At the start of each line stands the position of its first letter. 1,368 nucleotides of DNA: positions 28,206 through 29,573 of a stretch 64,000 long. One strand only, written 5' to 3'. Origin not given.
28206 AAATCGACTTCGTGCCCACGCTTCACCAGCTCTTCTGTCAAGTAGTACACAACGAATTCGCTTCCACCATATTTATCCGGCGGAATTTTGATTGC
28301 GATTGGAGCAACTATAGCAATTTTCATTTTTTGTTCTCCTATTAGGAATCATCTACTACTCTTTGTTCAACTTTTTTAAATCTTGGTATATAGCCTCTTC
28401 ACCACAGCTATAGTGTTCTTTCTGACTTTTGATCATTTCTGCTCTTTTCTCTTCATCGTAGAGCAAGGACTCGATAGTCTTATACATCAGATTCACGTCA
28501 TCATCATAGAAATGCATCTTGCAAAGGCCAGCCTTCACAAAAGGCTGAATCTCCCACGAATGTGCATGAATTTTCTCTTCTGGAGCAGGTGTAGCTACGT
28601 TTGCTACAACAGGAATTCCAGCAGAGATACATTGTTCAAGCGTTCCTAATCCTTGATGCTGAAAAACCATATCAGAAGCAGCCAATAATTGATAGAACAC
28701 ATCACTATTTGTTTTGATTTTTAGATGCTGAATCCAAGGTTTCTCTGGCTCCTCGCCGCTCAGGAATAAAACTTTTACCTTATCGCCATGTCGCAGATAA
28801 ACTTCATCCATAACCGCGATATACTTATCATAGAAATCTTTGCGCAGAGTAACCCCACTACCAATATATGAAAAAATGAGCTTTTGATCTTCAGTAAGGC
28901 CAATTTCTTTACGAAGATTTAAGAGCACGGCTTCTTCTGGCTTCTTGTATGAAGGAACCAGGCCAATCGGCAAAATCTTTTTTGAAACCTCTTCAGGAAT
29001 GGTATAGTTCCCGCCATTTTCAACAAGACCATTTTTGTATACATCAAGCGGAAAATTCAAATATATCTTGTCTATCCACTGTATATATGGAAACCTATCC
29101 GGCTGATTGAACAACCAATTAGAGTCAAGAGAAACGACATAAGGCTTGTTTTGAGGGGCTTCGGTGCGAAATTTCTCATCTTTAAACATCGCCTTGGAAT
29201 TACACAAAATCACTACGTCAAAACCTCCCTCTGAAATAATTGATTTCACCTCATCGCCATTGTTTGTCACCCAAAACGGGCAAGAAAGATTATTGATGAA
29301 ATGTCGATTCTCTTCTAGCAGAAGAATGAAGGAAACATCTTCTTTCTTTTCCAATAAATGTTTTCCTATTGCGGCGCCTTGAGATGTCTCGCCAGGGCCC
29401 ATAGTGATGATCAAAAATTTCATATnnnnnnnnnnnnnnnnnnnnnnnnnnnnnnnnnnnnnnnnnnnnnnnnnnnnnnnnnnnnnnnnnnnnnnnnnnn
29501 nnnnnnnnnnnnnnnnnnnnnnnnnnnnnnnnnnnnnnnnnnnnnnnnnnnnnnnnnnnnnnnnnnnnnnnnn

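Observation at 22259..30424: Eight-gene sugar cluster combining GpgS/MpgS-like GT81 synthase plus MPGP-like phosphatase with an APH-fold kinase, GalT-like uridylyltransferase and three further GTs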

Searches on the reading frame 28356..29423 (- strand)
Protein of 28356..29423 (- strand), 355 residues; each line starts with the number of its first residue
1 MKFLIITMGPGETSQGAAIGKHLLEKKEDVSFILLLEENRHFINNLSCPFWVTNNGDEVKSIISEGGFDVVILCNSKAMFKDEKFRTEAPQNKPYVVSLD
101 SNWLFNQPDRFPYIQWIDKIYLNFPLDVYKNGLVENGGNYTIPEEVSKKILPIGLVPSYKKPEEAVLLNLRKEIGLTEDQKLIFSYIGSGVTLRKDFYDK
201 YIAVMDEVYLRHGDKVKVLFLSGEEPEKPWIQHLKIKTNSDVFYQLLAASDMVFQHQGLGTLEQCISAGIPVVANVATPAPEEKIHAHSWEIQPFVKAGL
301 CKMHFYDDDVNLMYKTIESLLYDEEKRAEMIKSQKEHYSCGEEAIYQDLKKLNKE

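Call 3: search_protein_families(library=pfam, proteins=[window:28356-29423:-], max_evalue=0.01)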
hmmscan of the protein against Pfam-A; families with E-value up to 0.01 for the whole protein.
window:28356-29423:- (355 aa): 1 family
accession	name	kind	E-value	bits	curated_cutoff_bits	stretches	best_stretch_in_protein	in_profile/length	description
PF19892.4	DUF6365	-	0.0013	18.1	32.5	0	53-299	40-312/404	Family of unknown function (DUF6365)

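Call 4: search_protein_families(library=ncbifam, proteins=[window:28356-29423:-], max_evalue=0.01)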
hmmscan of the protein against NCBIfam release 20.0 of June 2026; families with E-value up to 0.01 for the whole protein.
window:28356-29423:- (355 aa): 1 family
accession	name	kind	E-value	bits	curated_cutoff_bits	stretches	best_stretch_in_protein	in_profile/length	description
NF041548.1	PssE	equivalog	0.0056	16.6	120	1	197-299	9-104/146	PssE/Cps14G family polysaccharide biosynthesis glycosyltransferase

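Call 33: search_protein_families(library=ncbifam, proteins=[L004:4561-5727:+, L004:5799-7085:+, L004:7182-8225:+, L004:8258-9217:+], max_evalue=0.00001)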
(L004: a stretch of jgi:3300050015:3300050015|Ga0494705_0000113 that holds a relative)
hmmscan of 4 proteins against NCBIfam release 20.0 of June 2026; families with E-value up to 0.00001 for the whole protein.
L004:4561-5727:+ (388 aa): 2 families
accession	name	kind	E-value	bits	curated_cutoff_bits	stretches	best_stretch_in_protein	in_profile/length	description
TIGR01482.1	SPP-subfamily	subfamily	6.4e-07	29.2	107.15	0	63-133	2-72/225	sucrose-phosphate phosphatase subfamily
TIGR01485.1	SPP_plant-cyano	equivalog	3.1e-06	26.9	183.65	0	201-314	115-217/249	sucrose-phosphate phosphatase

L004:5799-7085:+ (428 aa): 46 families (the best 25 are shown)
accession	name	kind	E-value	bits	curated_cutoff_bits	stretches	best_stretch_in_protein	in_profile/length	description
TIGR03449.1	mycothiol_MshA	equivalog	1.3e-91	307.5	462.5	1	8-420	1-405/406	D-inositol-3-phosphate glycosyltransferase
TIGR02149.1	glgA_Coryne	subfamily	2.7e-51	174.9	302.4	1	28-418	16-390/391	glycogen synthase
TIGR02472.1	sucr_P_syn_N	equivalog_domain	1.2e-44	152.9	576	1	26-413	24-436/439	sucrose-phosphate synthase, putative, glycosyltransferase domain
NF012028.0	PRK15484.1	subfamily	4.4e-33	114.9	618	1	161-411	131-371/380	lipopolysaccharide N-acetylglucosaminyltransferase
TIGR03999.1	thiol_BshA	equivalog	8.7e-33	113.8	273.7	1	97-419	75-374/375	N-acetyl-alpha-D-glucosaminyl L-malate synthase BshA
TIGR04047.1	MSMEG_0565_glyc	hypoth_equivalog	1.6e-29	103.2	259.85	1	29-417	13-373/373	MSMEG_0565 family glycosyltransferase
NF038295.1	EPS_HpsP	equivalog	8.7e-29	100.7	550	1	94-419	78-388/388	hormogonium polysaccharide biosynthesis glycosyltransferase HpsP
NF053787.1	GlcN_PG_synth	equivalog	4.8e-28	98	480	2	301-419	245-360/361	N-acetylglucosaminyl phosphatidylglycerol synthase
NF047684.1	TeichurnBiosyTuaC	equivalog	8.4e-27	94.1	550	1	99-419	99-390/391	teichuronic acid biosynthesis protein TuaC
NF041876.1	EPS_EpsE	equivalog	6.7e-25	88.1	400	1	193-409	186-387/389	exopolysaccharide biosynthesis GT4 family glycosyltransferase EpsE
TIGR04157.1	glyco_rSAM_CFB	subfamily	2.4e-24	86.1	400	1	158-414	158-405/406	TIGR04157 family glycosyltransferase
NF041010.1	glycosy_Agl16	equivalog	8.8e-22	77.4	575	1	160-418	124-351/352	glycosylation protein Agl16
TIGR02095.1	glgA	subfamily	2.4e-21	76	328.45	1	188-418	255-477/477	glycogen/starch synthase, ADP-glucose type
TIGR04063.1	stp3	hypoth_equivalog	5.8e-20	71.5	442.05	1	106-419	90-396/397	TIGR04063 family PEP-CTERM/XrtA system glycosyltransferase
TIGR03088.1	stp2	hypoth_equivalog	7.5e-20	71.3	409.05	1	192-418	159-373/374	TIGR03088 family PEP-CTERM/XrtA system glycosyltransferase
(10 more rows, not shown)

L004:7182-8225:+ (347 aa): 15 families
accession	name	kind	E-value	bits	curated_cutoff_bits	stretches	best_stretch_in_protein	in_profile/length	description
NF041010.1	glycosy_Agl16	equivalog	3.7e-25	88.5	575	1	1-309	1-316/352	glycosylation protein Agl16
TIGR02149.1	glgA_Coryne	subfamily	2.6e-18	66.3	302.4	1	174-308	202-341/391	glycogen synthase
TIGR03999.1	thiol_BshA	equivalog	1.2e-17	64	273.7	1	215-344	240-374/375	N-acetyl-alpha-D-glucosaminyl L-malate synthase BshA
NF046085.1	XrtY_assoc_Gly1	equivalog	8.7e-13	47.9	400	1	203-344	238-385/387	XrtY-associated glycosyltransferase XYAG1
NF041876.1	EPS_EpsE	equivalog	2.1e-12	47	400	1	222-303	268-348/389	exopolysaccharide biosynthesis GT4 family glycosyltransferase EpsE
NF038295.1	EPS_HpsP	equivalog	1.8e-09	37.1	550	1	175-308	206-345/388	hormogonium polysaccharide biosynthesis glycosyltransferase HpsP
NF053787.1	GlcN_PG_synth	equivalog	3.2e-09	36.1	480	1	247-342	259-358/361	N-acetylglucosaminyl phosphatidylglycerol synthase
TIGR04047.1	MSMEG_0565_glyc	hypoth_equivalog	4.3e-09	35.9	259.85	1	198-302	220-328/373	MSMEG_0565 family glycosyltransferase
TIGR02095.1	glgA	subfamily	3.2e-08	32.7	328.45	1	176-342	294-476/477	glycogen/starch synthase, ADP-glucose type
NF012028.0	PRK15484.1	subfamily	4.9e-08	32.5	618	1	219-316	244-340/380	lipopolysaccharide N-acetylglucosaminyltransferase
TIGR03088.1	stp2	hypoth_equivalog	8.7e-08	31.6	409.05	1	201-343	222-373/374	TIGR03088 family PEP-CTERM/XrtA system glycosyltransferase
TIGR03449.1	mycothiol_MshA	equivalog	9.7e-08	31.3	462.5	1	250-344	303-404/406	D-inositol-3-phosphate glycosyltransferase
NF038298.1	EPS_HpsO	equivalog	2.4e-07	29.9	575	1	254-322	292-358/388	hormogonium polysaccharide biosynthesis glycosyltransferase HpsO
NF038255.1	exopoly_VpsD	equivalog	1.1e-06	27.8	300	0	206-344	239-380/381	VpsD family glycosyltransferase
NF047684.1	TeichurnBiosyTuaC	equivalog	1.4e-06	27.5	550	1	170-343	213-389/391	teichuronic acid biosynthesis protein TuaC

L004:8258-9217:+ (319 aa): 0 families

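Call 35: find_homologous_proteins(query=window:28356-29423:-, max_evalue=0.001)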
Query window:28356-29423:- (355 aa): 69 proteins with E <= 0.001 among 3262 candidates.
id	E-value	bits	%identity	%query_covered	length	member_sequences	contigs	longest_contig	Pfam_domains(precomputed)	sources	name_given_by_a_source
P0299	7.2e-203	692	84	99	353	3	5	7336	-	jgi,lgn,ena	-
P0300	5.4e-194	662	82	98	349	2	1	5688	-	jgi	jgi:hypothetical protein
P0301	4.8e-188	643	78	99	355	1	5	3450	-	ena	-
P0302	5.9e-186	636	76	100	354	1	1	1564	-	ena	-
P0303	9.4e-168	576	68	99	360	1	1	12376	-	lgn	-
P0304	4.9e-134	465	57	99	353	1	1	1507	-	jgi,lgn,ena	-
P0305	1.6e-125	437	54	99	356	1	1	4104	-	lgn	-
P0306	1.4e-120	421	52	98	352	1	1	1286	-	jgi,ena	-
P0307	2.3e-119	417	53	98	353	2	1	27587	-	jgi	jgi:hypothetical protein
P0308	5.0e-119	416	52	98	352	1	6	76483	-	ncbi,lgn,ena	-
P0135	1.9e-118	414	93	55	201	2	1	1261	-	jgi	jgi:hypothetical protein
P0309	2.5e-112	394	52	99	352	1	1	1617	-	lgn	-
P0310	1.9e-109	384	51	97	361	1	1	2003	-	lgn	-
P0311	1.9e-108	381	50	98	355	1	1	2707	-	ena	-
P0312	7.1e-107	376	48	98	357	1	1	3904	-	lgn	-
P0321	7.6e-99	350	47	98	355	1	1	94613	-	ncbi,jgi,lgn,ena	ncbi:MAG: hypothetical protein WC107_06055 [Patescibacteria group bacterium]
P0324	8.8e-93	330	43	99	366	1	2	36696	-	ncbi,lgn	ncbi:MAG: hypothetical protein ACE5G0_02965 [Rhodothermales bacterium]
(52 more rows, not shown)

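Call 41: search_protein_families(library=pfam, proteins=[L004:8258-9217:+, L004:4561-5727:+], max_evalue=0.01)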
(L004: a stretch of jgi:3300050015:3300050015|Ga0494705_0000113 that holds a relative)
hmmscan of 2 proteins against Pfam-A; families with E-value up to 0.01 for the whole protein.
L004:8258-9217:+ (319 aa): 3 families
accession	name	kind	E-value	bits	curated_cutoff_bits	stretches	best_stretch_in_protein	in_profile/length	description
PF01636.29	APH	-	6.1e-09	36.4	23.2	1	40-241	14-216/239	Phosphotransferase enzyme family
PF19974.5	TCAD9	-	1.5e-05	24.8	40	1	179-241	282-344/429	Ternary complex associated domain 9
PF01633.27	Choline_kinase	-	0.0022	17.8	29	1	167-232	141-202/300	Choline/ethanolamine kinase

L004:4561-5727:+ (388 aa): 2 families
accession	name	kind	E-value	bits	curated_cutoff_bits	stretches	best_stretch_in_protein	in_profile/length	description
PF05116.19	S6PP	-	5.5e-13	49.5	20.3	2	200-314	112-215/247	Sucrose-6F-phosphate phosphohydrolase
PF08282.18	Hydrolase_3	-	5.5e-06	26.7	20.9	1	62-325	1-247/255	haloacid dehalogenase-like hydrolase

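Call 52: find_encoding_contigs(protein=P0324, flank=9000, max_places=2)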
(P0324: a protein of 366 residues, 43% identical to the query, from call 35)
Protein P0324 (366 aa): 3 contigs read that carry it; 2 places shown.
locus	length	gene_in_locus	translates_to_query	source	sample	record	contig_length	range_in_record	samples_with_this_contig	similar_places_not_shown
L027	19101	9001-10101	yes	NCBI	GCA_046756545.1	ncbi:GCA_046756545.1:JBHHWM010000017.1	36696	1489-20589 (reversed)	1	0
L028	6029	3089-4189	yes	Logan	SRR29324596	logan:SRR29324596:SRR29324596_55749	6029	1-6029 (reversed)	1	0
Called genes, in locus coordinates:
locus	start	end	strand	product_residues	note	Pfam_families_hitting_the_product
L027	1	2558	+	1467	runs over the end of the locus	PF07494:Reg_prop (faint), PF07495:Y_Y_Y, PF00512:HisKA, PF02518:HATPase_c, PF00072:Response_reg, PF01627:Hpt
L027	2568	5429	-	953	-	PF00246:Peptidase_M14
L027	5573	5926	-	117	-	-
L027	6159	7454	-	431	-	PF01590:GAF, PF13185:GAF_2, PF13492:GAF_3, PF07228:SpoIIE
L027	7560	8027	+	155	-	PF00293:NUDIX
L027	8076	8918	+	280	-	-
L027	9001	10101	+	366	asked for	-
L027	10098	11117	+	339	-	PF13439:Glyco_transf_4, PF13579:Glyco_trans_4_4, PF00534:Glycos_transf_1, PF13692:Glyco_trans_1_4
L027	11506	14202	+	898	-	PF02012:BNR (faint), PF15902:Sortilin-Vps10 (weak)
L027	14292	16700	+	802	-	PF15902:Sortilin-Vps10 (weak)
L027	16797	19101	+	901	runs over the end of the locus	PF15902:Sortilin-Vps10 (faint), PF02012:BNR (faint)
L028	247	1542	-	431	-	PF01590:GAF, PF13185:GAF_2, PF13492:GAF_3, PF07228:SpoIIE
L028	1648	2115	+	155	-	PF00293:NUDIX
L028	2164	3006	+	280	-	-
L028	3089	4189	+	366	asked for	-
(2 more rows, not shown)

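Call 53: find_encoding_contigs(protein=P0321, flank=9000, max_places=2)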
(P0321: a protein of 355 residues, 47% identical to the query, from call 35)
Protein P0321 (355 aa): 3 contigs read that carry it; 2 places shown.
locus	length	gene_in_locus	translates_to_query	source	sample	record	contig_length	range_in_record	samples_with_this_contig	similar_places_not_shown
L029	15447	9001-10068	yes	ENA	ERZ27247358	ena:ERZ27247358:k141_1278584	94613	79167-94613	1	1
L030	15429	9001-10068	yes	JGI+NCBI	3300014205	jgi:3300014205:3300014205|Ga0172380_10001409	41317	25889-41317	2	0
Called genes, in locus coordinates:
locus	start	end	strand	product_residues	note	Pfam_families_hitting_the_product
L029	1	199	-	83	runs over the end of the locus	PF01844:HNH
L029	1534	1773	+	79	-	PF17253:DUF5320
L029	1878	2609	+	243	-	PF00106:adh_short, PF01370:Epimerase (weak), PF08659:KR, PF23441:SDR, PF13561:adh_short_C2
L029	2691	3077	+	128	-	PF02001:DUF134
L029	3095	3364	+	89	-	PF00085:Thioredoxin, PF13098:Thioredoxin_2, PF14595:Thioredoxin_9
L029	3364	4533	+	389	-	-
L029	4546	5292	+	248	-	PF02535:Zip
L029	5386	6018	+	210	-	PF09968:DUF2202 (faint)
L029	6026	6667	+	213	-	PF00173:Cyt-b5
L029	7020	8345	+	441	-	PF00535:Glycos_transf_2, PF10111:Glyco_tranf_2_2 (weak), PF13641:Glyco_tranf_2_3, PF00702:Hydrolase, PF12710:HAD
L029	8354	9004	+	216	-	PF00300:His_Phos_1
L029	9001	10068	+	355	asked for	-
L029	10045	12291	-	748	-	PF00801:PKD, PF18911:PKD_4, PF00932:LTD, PF01336:tRNA_anti-codon (faint)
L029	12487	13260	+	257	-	PF01145:Band_7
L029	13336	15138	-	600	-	-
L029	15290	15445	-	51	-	?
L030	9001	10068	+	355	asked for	-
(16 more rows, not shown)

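Call 56: search_protein_families(library=ncbifam, proteins=[L029:7020-8345:+, L029:8354-9004:+, L027:8076-8918:+, L027:10098-11117:+], max_evalue=0.001)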
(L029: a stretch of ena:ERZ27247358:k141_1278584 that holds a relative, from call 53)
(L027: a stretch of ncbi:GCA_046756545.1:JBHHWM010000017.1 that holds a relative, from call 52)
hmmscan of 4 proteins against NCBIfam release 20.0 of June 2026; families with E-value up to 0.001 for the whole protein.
L029:7020-8345:+ (441 aa): 27 families (the best 25 are shown)
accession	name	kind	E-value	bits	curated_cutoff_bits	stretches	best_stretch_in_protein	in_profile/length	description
NF010496.0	PRK13915.1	equivalog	2.4e-39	135.2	262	1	8-247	32-294/307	glucosyl-3-phosphoglycerate synthase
TIGR00338.1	serB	equivalog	3e-22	79.3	144.15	1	225-432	11-209/219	phosphoserine phosphatase SerB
TIGR03937.1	PgaC_IcaA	equivalog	5.6e-16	58.5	422.3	1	4-94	42-135/407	poly-beta-1,6-N-acetyl-D-glucosamine synthase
TIGR04283.1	glyco_like_mftF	equivalog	6.1e-15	55.4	182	1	10-97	2-85/221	TIGR04283 family arsenosugar biosynthesis glycosyltransferase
TIGR01488.1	HAD-SF-IB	subfamily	1e-13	51.6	45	1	230-363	1-137/177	HAD-IB family phosphatase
TIGR01491.1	HAD-SF-IB-PSPlk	hypoth_equivalog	1.5e-13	50.9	151.9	1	228-360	4-141/201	phosphoserine phosphatase-like hydrolase, archaeal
NF041875.1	EPS_EpsD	equivalog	6.3e-13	48.8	370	1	10-96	2-91/325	exopolysaccharide biosynthesis glycosyltransferase EpsD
TIGR03965.1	mycofact_glyco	equivalog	2.5e-12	46.4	280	1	10-96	77-166/467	mycofactocin biosynthesis glycosyltransferase MftF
NF047588.1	GlcsyltransPgfSStrep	equivalog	3.2e-12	46.3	500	1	10-100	4-101/308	glycosyltransferase PgfS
NF058614.1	PPMAGASynPpgS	equivalog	9.7e-12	44.8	370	1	12-141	5-131/226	polyprenyl-phospho-N-acetylgalactosaminyl synthase PpgS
NF007482.0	PRK10073.1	equivalog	4.7e-11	42.3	423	1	6-94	5-95/334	glycosyltransferase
NF038302.1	EPS_HpsE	equivalog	1.2e-09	37.6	300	1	9-94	3-96/307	hormogonium polysaccharide biosynthesis glycosyltransferase HpsE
TIGR01490.1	HAD-SF-IB-hyp1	subfamily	1.7e-09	38.2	98.3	1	230-359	1-147/202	HAD-IB family hydrolase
NF047683.1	TeichurnBiosyTuaG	equivalog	1.7e-09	37.7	400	1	5-95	4-97/252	teichuronic acid biosynthesis protein TuaG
NF007986.1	PRK10714.1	equivalog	8.1e-08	31.6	529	1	9-98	8-104/316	undecaprenyl-phosphate 4-deoxy-4-formamido-L-arabinose transferase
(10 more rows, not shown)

L029:8354-9004:+ (216 aa): 11 families
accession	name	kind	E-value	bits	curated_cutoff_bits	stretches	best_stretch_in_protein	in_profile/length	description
TIGR03162.1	ribazole_cobC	equivalog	1.1e-20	73.9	162.9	1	19-188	1-155/176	alpha-ribazole phosphatase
NF011580.0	PRK15004.1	equivalog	1.1e-15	58.1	250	1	18-179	2-152/203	adenosylcobalamin/alpha-ribazole phosphatase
NF005567.0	PRK07238.1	equivalog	2.8e-14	53.2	326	1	15-177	176-326/378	bifunctional RNase H/acid phosphatase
NF045917.1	PhserinePhPspA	equivalog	9.4e-13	48.3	350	1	40-188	21-162/211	phosphoserine phosphatase PspA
NF002901.0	PRK03482.1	equivalog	2e-10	40.6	261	1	16-180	1-153/215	2,3-diphosphoglycerate-dependent phosphoglycerate mutase GpmB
NF002339.0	PRK01295.1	equivalog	2.2e-09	37.1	316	1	20-184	6-165/206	2,3-bisphosphoglycerate-dependent phosphoglycerate mutase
NF002217.0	PRK01112.1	equivalog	4.6e-08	32.7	320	1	16-115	1-93/228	2,3-bisphosphoglycerate-dependent phosphoglycerate mutase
TIGR03848.1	MSMEG_4193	subfamily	3.6e-07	29.8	203.85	1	21-163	4-134/204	MSMEG_4193 family putative phosphomutase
NF038349.1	dPGM_arch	equivalog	1.4e-06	28.4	225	1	44-177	23-137/194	2,3-diphosphoglycerate-dependent phosphoglycerate mutase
TIGR00249.1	sixA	equivalog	3.2e-06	27.1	74.5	1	18-92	2-69/154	phosphohistidine phosphatase SixA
NF009993.0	PRK13462.1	equivalog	5.6e-05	22.9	226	1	17-184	6-154/203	acid phosphatase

L027:8076-8918:+ (280 aa): 0 families

L027:10098-11117:+ (339 aa): 22 families
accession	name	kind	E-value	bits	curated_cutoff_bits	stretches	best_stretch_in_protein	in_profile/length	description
TIGR02149.1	glgA_Coryne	subfamily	3.2e-20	72.6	302.4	1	167-329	201-365/391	glycogen synthase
NF041010.1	glycosy_Agl16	equivalog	1.1e-17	64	575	1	154-307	161-317/352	glycosylation protein Agl16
TIGR03999.1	thiol_BshA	equivalog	1.3e-12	47.3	273.7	1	238-334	267-370/375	N-acetyl-alpha-D-glucosaminyl L-malate synthase BshA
TIGR03449.1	mycothiol_MshA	equivalog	4.9e-12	45.4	462.5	1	243-337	303-403/406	D-inositol-3-phosphate glycosyltransferase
NF041876.1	EPS_EpsE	equivalog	5e-12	45.8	400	1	224-297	276-348/389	exopolysaccharide biosynthesis GT4 family glycosyltransferase EpsE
TIGR04047.1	MSMEG_0565_glyc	hypoth_equivalog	7.9e-12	44.9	259.85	1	210-335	243-372/373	MSMEG_0565 family glycosyltransferase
NF053787.1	GlcN_PG_synth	equivalog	5.9e-11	41.8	480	1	239-336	256-358/361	N-acetylglucosaminyl phosphatidylglycerol synthase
TIGR03088.1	stp2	hypoth_equivalog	9.3e-11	41.4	409.05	1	239-336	268-372/374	TIGR03088 family PEP-CTERM/XrtA system glycosyltransferase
NF012028.0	PRK15484.1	subfamily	2e-10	40.4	618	1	229-293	262-326/380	lipopolysaccharide N-acetylglucosaminyltransferase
NF038229.1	Glyco4_Geo_Pelo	equivalog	9.8e-09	34.7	400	1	182-336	173-335/338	GPMC system family 4 glycosyltransferase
NF046085.1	XrtY_assoc_Gly1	equivalog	1.9e-06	27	400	1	224-297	265-337/387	XrtY-associated glycosyltransferase XYAG1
NF038295.1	EPS_HpsP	equivalog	3.4e-06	26.3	550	1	170-304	207-348/388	hormogonium polysaccharide biosynthesis glycosyltransferase HpsP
TIGR02470.1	sucr_synth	equivalog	4.5e-06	25.1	810.4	1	255-301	654-700/784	sucrose synthase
TIGR02472.1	sucr_P_syn_N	equivalog_domain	8.9e-06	24.8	576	1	252-298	348-394/439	sucrose-phosphate synthase, putative, glycosyltransferase domain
NF041139.1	TreT_Thcocales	equivalog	1.5e-05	24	775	1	170-302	229-371/412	trehalose synthase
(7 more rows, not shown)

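Call 57: predict_structure(alignment_id=A2)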
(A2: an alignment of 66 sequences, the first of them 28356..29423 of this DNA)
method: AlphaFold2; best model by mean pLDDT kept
length: 355 residues; sequences in the alignment: 66
mean_pLDDT: 95.4   pTM: 0.91
mean pLDDT of the five models: 95.4, 95.4, 95.2, 94.9, 94.5
residues with pLDDT >= 90: 319; 70-90: 35; 50-70: 1; < 50: 0
segments of 3 or more residues with pLDDT < 50: none
pLDDT, mean of each block of 10 residues (from residue 1): 95 93 97 95 92 98 98 96 97 97 93 97 97 97 97 93 95 96 94 92 99 98 94 87 94 94 95 97 92 98 98 99 98 96 97 77
secondary structure, 60 per line:
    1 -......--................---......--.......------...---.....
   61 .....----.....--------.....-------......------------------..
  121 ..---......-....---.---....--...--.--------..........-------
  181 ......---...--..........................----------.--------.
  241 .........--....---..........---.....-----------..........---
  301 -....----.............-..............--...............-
elements in order: E2-7 H10-25 E29-34 H37-43 E50-52 H56-65 E70-74 H83-87 E95-100 E119-122 H126-131 H144-147 E150-152 H164-173 E181-186 H195-215 E216-220 H240-249 E252-255 H259-268 E272-276 H288-297 E302-305 H310-322 H324-337 H341-354
